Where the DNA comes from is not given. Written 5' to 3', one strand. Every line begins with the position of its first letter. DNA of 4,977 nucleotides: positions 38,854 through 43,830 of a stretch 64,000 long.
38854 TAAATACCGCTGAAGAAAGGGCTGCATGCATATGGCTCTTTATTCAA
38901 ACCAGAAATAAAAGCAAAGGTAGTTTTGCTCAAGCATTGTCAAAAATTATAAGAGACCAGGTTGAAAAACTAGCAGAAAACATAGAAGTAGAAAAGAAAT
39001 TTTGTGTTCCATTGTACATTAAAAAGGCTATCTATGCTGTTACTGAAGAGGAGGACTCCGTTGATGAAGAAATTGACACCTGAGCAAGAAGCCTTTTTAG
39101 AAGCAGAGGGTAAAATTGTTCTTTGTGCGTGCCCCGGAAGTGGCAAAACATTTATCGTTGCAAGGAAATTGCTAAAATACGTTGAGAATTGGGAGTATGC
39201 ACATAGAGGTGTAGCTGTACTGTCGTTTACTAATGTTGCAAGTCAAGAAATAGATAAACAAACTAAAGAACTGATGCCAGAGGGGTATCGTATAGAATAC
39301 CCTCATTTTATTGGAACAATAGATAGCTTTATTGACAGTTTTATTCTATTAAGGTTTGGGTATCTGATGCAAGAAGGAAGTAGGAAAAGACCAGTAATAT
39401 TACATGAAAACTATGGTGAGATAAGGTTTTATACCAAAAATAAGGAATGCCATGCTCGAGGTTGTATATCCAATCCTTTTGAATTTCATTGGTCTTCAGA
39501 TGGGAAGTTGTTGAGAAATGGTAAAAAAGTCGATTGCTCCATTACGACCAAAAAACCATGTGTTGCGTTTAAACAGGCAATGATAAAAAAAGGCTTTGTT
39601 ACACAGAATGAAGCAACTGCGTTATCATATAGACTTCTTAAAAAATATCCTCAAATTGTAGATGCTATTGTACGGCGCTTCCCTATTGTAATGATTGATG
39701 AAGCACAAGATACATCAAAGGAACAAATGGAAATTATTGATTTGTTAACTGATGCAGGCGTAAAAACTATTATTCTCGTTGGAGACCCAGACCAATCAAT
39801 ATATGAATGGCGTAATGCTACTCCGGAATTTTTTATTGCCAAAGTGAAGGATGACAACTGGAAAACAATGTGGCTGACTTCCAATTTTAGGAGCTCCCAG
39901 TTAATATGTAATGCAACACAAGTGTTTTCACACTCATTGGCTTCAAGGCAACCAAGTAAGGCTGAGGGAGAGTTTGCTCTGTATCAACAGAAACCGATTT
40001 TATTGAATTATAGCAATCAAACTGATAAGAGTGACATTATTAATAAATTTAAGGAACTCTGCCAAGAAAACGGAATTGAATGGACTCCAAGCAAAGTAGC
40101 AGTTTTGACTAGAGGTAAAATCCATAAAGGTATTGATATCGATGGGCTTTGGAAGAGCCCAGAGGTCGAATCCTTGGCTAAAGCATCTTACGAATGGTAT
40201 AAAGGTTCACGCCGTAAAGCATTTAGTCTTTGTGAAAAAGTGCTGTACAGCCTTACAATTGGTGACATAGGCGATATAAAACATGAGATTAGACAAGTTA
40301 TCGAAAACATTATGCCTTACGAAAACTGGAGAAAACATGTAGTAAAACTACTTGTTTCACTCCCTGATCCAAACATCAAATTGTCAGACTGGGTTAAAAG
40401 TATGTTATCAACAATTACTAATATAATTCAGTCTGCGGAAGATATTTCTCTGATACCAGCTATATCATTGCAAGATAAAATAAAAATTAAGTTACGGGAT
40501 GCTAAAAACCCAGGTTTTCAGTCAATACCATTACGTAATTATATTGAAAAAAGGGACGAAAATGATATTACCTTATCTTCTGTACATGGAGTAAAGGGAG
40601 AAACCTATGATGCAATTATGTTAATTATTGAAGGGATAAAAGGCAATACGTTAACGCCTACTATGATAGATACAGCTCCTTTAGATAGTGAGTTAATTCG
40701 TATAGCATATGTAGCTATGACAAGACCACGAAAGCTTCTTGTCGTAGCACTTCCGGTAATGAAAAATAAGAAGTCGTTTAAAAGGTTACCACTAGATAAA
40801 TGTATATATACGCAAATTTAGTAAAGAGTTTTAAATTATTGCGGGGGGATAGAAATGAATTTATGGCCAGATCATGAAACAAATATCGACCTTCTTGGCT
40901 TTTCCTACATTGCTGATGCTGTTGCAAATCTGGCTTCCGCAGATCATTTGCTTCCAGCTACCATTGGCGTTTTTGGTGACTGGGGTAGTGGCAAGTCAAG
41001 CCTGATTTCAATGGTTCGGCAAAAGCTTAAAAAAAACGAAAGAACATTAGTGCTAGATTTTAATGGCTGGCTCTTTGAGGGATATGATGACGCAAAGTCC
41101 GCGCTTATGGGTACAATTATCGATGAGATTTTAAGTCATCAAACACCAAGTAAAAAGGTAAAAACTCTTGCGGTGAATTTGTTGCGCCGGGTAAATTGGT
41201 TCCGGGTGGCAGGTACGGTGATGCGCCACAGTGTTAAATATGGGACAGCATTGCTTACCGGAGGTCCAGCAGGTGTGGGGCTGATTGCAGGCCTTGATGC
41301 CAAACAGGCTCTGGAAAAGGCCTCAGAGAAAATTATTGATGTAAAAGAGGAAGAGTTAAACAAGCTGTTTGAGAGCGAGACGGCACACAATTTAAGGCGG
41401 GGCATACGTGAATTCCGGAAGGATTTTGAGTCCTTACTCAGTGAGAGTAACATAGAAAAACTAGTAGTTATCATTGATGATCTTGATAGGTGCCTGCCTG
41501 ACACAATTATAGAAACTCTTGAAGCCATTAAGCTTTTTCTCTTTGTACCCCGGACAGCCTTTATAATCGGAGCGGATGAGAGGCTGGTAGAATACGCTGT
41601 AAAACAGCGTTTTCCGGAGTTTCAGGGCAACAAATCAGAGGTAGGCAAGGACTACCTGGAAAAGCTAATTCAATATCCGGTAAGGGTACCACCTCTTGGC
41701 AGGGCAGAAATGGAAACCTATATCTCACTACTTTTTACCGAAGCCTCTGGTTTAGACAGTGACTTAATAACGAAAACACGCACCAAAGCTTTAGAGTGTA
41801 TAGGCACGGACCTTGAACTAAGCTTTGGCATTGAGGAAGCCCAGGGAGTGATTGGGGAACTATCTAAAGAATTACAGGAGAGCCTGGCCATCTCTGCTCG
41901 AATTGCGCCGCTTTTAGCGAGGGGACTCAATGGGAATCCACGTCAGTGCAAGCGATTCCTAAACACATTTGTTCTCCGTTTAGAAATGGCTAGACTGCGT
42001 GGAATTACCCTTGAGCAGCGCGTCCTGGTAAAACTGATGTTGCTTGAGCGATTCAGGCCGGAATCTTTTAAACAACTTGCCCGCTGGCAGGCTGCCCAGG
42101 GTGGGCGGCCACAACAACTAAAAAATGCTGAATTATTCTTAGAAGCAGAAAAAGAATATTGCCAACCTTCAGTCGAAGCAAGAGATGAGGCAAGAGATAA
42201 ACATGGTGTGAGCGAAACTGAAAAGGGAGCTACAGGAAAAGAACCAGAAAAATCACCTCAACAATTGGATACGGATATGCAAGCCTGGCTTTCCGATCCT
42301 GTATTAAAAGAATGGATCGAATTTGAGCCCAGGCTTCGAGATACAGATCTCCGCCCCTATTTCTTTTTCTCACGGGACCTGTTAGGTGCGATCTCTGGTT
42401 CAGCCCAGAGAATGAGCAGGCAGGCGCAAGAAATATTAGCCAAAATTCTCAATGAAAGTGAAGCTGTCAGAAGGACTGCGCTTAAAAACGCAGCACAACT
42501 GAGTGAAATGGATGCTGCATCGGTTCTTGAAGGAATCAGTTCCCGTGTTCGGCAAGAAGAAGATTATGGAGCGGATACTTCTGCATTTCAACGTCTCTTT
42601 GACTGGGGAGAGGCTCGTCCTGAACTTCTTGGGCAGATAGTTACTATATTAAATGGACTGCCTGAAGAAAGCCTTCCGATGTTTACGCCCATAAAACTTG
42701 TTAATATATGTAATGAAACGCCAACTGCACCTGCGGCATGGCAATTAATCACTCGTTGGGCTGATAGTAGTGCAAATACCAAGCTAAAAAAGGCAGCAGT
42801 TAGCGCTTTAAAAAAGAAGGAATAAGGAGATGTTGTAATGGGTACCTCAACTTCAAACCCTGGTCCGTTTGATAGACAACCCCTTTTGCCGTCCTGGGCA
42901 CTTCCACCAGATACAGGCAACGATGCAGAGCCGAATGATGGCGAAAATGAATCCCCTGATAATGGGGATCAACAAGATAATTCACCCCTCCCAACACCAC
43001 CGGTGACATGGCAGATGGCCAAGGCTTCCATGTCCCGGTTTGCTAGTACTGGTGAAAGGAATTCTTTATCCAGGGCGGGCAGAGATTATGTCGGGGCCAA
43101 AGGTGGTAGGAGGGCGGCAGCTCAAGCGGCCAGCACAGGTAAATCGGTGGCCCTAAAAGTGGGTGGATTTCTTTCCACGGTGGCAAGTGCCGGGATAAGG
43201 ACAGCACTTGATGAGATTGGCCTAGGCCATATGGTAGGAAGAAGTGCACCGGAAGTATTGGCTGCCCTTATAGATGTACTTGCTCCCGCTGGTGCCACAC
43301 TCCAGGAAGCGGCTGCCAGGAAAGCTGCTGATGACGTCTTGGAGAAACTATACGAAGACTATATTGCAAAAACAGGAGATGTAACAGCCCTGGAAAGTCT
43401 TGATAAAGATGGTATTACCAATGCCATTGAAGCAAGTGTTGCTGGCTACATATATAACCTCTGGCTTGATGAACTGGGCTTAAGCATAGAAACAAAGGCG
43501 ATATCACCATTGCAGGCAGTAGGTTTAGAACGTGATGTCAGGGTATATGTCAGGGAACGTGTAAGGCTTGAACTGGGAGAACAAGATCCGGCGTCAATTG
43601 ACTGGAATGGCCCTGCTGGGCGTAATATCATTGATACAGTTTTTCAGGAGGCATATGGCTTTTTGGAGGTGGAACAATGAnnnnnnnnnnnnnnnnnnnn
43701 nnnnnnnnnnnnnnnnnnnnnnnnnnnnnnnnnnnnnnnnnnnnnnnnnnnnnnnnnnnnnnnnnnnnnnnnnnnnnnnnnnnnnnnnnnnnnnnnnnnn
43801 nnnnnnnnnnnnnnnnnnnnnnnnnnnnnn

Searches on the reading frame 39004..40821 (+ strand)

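Call 53: search_protein_families(library=pfam, proteins=[window:39004-40821:+])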
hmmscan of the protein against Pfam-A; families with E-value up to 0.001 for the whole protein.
window:39004-40821:+ (605 aa): 7 families
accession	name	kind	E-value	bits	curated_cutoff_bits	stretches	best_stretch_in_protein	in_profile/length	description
PF00580.27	UvrD-helicase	-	5.3e-35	121.8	23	1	25-281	2-267/271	UvrD/REP helicase N-terminal domain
PF13245.12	AAA_19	-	1.7e-13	51.4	25.1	1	35-268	11-132/134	AAA domain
PF13361.12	UvrD_C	-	2.1e-10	41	25.6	1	510-582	273-346/350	UvrD-like helicase C-terminal domain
PF01443.25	Viral_helicase1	-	3e-07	30.9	21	1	223-360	55-190/228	Viral superfamily 1 RNA helicase core domain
PF13401.12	AAA_22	-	1e-06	29.5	27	0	217-263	74-125/130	AAA domain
PF13604.12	AAA_30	-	1e-05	25.8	27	0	224-264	88-127/191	AAA domain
PF02562.22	PhoH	-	0.0005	20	27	0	228-265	122-158/205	PhoH-like protein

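Call 54: search_protein_families(library=padloc, proteins=[window:39004-40821:+])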
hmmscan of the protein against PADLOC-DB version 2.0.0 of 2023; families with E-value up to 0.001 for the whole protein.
window:39004-40821:+ (605 aa): 52 families (the best 25 are shown)
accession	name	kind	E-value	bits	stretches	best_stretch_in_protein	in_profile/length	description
PDLC00138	GajB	-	1.6e-170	566.6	1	22-589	3-572/581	UrvD helicase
PDLC00129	GajB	-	1.4e-91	305.9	1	19-590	7-580/594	UrvD helicase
PDLC00112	GajB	-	1.5e-71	239.7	1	22-593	5-567/581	UrvD helicase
PDLC00136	GajB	-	8.9e-64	214.3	1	23-587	5-551/570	UrvD helicase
PDLC00147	GajB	-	3e-57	192.9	2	15-356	20-355/637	UrvD helicase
PDLC00106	GajB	-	1.2e-56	190.4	1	21-593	1-561/577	UrvD helicase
PDLC00117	GajB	-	5.3e-54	181.7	1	25-583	17-574/604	UrvD helicase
PDLC00131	GajB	-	1.3e-53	180.9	1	29-590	30-632/647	UrvD helicase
PDLC00126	GajB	-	3.1e-51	172.9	1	22-548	19-524/606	UrvD helicase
PDLC00130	GajB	-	7.5e-50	167.8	1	21-361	1-337/589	UrvD helicase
PDLC00142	GajB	-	2.8e-49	166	1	23-589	2-570/583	UrvD helicase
PDLC00127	GajB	-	6.3e-48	161.7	1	21-368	6-343/594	UrvD helicase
PDLC00149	GajB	-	3.5e-46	155.8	1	25-588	8-558/577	UrvD helicase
PDLC00123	GajB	-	5.2e-46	155.4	1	22-376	3-319/540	UrvD helicase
PDLC00132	GajB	-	2.3e-43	146.8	3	188-372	177-361/625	UrvD helicase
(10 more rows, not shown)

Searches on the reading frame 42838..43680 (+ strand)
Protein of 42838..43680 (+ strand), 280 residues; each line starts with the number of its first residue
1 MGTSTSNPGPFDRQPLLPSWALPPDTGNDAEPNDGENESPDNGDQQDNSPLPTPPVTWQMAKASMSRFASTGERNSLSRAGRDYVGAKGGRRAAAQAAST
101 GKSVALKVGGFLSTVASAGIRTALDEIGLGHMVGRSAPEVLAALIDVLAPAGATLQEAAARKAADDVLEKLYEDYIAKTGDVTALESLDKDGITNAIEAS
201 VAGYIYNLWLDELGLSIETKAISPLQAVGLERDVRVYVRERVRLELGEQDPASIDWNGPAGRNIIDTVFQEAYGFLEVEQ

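Call 5: search_protein_families(library=pfam, proteins=[window:42838-43680:+])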
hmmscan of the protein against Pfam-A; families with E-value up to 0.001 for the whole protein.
window:42838-43680:+ (280 aa): 0 families

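Call 54: search_protein_families(library=padloc, proteins=[window:42838-43680:+])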
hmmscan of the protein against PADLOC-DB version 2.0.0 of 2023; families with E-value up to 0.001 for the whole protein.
window:42838-43680:+ (280 aa): 3 families
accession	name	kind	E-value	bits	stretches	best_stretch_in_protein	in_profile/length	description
PDLC02213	QatB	-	2.9e-35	120.6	1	1-277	1-285/294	-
PDLC02211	QatB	-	1.4e-16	59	1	89-278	2-185/191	-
PDLC02212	QatB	-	2.7e-06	25.2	0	1-148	1-124/248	-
